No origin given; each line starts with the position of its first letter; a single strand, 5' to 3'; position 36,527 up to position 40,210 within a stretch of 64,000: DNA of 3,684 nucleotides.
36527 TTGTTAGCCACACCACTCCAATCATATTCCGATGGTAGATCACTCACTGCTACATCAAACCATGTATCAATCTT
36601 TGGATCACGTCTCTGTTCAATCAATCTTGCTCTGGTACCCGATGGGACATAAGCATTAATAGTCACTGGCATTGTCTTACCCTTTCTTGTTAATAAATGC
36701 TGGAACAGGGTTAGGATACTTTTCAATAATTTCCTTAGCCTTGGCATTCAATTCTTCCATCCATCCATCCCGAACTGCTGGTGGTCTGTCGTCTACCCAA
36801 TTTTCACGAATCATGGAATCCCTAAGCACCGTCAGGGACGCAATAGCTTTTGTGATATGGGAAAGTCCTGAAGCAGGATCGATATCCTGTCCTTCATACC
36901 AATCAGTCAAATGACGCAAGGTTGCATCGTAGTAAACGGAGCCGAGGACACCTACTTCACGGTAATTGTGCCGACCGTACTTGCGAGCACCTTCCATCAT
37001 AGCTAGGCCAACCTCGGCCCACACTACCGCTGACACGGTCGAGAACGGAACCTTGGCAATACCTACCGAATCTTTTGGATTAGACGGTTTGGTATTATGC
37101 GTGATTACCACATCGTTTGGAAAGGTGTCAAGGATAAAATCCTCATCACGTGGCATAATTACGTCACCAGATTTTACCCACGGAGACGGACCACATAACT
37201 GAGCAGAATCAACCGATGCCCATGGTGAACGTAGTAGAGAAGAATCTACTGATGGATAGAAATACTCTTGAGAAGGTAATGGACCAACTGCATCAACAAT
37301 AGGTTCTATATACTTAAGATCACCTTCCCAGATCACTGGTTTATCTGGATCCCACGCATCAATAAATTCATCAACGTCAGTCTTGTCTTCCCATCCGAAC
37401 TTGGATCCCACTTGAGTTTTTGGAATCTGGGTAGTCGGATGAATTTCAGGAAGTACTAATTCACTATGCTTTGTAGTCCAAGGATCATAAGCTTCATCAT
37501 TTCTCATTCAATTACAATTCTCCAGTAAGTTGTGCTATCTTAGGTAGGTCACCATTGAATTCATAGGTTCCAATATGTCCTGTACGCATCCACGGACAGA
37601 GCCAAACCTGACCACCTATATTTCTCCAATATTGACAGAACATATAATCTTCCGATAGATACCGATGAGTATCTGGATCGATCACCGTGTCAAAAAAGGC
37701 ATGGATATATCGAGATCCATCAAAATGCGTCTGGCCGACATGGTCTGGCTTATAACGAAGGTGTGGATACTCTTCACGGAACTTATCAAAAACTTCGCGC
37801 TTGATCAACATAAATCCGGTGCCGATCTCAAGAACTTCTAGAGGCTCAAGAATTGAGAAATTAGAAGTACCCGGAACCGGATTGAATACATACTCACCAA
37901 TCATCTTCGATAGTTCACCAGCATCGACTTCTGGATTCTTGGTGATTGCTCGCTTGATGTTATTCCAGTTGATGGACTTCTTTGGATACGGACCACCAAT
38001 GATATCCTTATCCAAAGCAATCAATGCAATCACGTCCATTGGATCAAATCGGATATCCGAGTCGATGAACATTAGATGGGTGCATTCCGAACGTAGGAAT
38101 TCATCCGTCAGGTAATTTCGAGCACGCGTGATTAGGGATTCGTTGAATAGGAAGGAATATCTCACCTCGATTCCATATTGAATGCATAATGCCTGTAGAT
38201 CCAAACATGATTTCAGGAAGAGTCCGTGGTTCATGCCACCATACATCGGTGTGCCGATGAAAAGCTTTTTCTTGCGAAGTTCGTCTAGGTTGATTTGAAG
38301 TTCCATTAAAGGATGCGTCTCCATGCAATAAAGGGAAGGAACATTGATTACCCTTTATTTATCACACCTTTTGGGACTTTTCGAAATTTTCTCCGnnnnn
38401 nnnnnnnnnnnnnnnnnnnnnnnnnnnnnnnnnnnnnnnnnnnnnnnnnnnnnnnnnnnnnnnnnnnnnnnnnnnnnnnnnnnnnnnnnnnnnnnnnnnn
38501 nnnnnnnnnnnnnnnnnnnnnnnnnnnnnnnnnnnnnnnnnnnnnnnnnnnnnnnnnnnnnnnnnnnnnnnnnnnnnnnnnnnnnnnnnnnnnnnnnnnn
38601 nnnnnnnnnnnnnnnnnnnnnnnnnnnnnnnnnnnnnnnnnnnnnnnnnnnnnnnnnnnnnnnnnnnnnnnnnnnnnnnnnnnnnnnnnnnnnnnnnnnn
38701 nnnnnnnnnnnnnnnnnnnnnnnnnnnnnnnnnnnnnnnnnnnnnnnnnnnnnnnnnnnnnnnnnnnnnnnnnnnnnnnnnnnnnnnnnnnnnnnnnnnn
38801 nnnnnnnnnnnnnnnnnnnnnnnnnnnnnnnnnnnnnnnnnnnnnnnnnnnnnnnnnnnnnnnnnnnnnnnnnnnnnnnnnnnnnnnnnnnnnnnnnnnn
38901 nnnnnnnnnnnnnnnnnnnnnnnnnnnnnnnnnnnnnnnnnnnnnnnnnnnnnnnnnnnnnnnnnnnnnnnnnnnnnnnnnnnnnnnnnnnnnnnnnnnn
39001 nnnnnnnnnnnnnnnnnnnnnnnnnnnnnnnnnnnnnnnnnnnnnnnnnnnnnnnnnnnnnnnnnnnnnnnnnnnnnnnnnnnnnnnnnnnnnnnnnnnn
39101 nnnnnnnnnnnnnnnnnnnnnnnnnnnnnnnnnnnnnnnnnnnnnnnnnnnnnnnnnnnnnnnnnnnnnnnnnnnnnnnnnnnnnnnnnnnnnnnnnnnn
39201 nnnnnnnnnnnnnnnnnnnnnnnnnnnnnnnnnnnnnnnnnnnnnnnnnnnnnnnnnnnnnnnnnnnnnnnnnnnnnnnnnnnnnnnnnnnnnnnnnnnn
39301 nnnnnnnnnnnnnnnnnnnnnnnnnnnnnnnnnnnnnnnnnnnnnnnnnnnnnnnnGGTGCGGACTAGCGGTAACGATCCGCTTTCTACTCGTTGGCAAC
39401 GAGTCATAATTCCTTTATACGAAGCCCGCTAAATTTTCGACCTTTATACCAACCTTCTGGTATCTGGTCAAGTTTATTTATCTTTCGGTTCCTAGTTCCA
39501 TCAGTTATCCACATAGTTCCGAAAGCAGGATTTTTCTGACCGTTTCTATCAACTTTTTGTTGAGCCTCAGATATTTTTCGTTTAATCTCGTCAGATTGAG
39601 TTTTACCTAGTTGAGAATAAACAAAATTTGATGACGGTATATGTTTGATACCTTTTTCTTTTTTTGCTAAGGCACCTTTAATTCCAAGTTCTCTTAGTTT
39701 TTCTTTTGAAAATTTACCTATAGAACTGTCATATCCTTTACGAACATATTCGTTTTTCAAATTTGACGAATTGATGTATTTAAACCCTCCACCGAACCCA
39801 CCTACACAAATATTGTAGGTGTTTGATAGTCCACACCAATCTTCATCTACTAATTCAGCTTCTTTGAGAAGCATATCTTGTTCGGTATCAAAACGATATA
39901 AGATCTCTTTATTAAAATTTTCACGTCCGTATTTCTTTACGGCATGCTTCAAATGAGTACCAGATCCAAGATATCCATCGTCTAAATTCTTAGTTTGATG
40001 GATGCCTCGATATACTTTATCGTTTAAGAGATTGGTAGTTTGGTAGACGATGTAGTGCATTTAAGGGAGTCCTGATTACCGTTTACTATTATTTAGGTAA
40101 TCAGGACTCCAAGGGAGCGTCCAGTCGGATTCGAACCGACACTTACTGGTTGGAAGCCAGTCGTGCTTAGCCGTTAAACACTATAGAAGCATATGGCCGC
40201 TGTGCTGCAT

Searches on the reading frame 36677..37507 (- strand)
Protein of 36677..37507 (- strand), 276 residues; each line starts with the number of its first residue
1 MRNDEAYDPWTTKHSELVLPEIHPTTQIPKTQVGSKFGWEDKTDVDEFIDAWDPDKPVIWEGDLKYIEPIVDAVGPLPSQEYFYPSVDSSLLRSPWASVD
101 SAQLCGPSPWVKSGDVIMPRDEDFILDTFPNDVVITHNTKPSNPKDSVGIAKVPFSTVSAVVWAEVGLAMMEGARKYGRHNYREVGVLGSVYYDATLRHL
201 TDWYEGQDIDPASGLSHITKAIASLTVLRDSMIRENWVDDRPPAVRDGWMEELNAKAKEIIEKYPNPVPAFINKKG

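Call 30: search_protein_families(library=pfam, proteins=[window:36677-37507:-], max_evalue=0.01)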
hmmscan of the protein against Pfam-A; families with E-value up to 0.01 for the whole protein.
window:36677-37507:- (276 aa): 1 family
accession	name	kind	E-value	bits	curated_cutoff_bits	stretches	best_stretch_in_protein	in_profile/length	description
PF18909.5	dGTP_diPhyd_N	-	9.3e-22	77.3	27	1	142-241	1-99/99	dATP/dGTP diphosphohydrolase, N-terminal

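Call 34: search_protein_families(library=ncbifam, proteins=[window:36677-37507:-], max_evalue=0.01)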
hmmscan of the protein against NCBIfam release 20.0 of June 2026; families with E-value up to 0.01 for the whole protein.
window:36677-37507:- (276 aa): 0 families

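Call 35: search_protein_families(library=phrogs, proteins=[window:36677-37507:-], max_evalue=0.001)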
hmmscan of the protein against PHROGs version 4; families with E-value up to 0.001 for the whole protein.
window:36677-37507:- (276 aa): 8 families
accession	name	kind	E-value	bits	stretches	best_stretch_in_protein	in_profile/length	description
phrog_2252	-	lysis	2.9e-62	212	1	131-275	91-236/285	endolysin; inhibits RNA polymerase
phrog_801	-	DNA, RNA and nucleotide metabolism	3.6e-17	64.1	1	139-258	94-213/476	dATP / dGTP pyrophosphohydrolase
phrog_11257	-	unknown function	8.7e-10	39.9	1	171-245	39-112/200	-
phrog_19680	-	unknown function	8.9e-09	36.7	1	164-225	112-173/188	-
phrog_5332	-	unknown function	4e-08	34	1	149-223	119-193/215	-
phrog_5033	-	lysis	1.3e-07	32.7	1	166-219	102-155/178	endolysin; inhibits RNA polymerase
phrog_37590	-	unknown function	7.5e-06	26.2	1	174-241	74-152/341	-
phrog_18716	-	unknown function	0.00024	22.3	1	158-211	34-81/114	-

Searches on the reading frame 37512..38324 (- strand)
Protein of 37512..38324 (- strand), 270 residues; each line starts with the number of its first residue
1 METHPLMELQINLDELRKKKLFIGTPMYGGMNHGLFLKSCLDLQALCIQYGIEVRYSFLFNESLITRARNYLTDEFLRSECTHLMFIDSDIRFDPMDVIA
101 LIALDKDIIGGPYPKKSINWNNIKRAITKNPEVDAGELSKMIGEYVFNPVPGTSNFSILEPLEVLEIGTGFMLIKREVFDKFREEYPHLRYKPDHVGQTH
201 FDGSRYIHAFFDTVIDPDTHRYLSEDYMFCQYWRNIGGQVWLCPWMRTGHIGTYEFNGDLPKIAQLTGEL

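Call 30: search_protein_families(library=pfam, proteins=[window:37512-38324:-], max_evalue=0.01)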
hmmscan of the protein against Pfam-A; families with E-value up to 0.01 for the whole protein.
window:37512-38324:- (270 aa): 1 family
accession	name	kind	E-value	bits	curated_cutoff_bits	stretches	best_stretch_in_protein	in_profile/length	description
PF03452.20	Anp1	-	1.2e-05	25.4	28.8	1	64-109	120-166/263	Anp1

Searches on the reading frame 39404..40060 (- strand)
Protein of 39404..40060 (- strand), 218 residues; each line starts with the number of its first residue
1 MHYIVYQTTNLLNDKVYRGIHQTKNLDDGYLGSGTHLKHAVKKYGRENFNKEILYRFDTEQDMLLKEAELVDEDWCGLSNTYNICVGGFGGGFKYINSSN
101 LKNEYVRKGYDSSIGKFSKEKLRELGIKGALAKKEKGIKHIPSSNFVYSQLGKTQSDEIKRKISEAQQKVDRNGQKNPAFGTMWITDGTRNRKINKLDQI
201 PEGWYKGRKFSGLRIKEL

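Call 4: search_protein_families(library=pfam, proteins=[window:39404-40060:-], max_evalue=0.01)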
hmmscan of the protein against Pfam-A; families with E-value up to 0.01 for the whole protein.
window:39404-40060:- (218 aa): 2 families
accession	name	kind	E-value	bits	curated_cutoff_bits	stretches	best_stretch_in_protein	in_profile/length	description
PF19835.5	SegE_GIY-YIG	-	0.0004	21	25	1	30-70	60-100/123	Putative endonuclease segE, GIY-YIG domain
PF07460.16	NUMOD3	-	0.0024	18.2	20.4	1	152-181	1-25/37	NUMOD3 motif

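Call 35: search_protein_families(library=phrogs, proteins=[window:39404-40060:-], max_evalue=0.001)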
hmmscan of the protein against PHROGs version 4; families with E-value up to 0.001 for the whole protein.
window:39404-40060:- (218 aa): 4 families
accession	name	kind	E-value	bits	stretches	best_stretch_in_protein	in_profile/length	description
phrog_314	-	DNA, RNA and nucleotide metabolism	1.5e-37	130.8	1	1-175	177-351/574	homing endonuclease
phrog_19446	-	DNA, RNA and nucleotide metabolism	9.3e-13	49.3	1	5-146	4-152/254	homing endonuclease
phrog_37840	-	unknown function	1.5e-06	28.8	1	2-62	13-76/350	-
phrog_447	-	other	1.5e-05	25.9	1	4-70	28-109/148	NAD synthetase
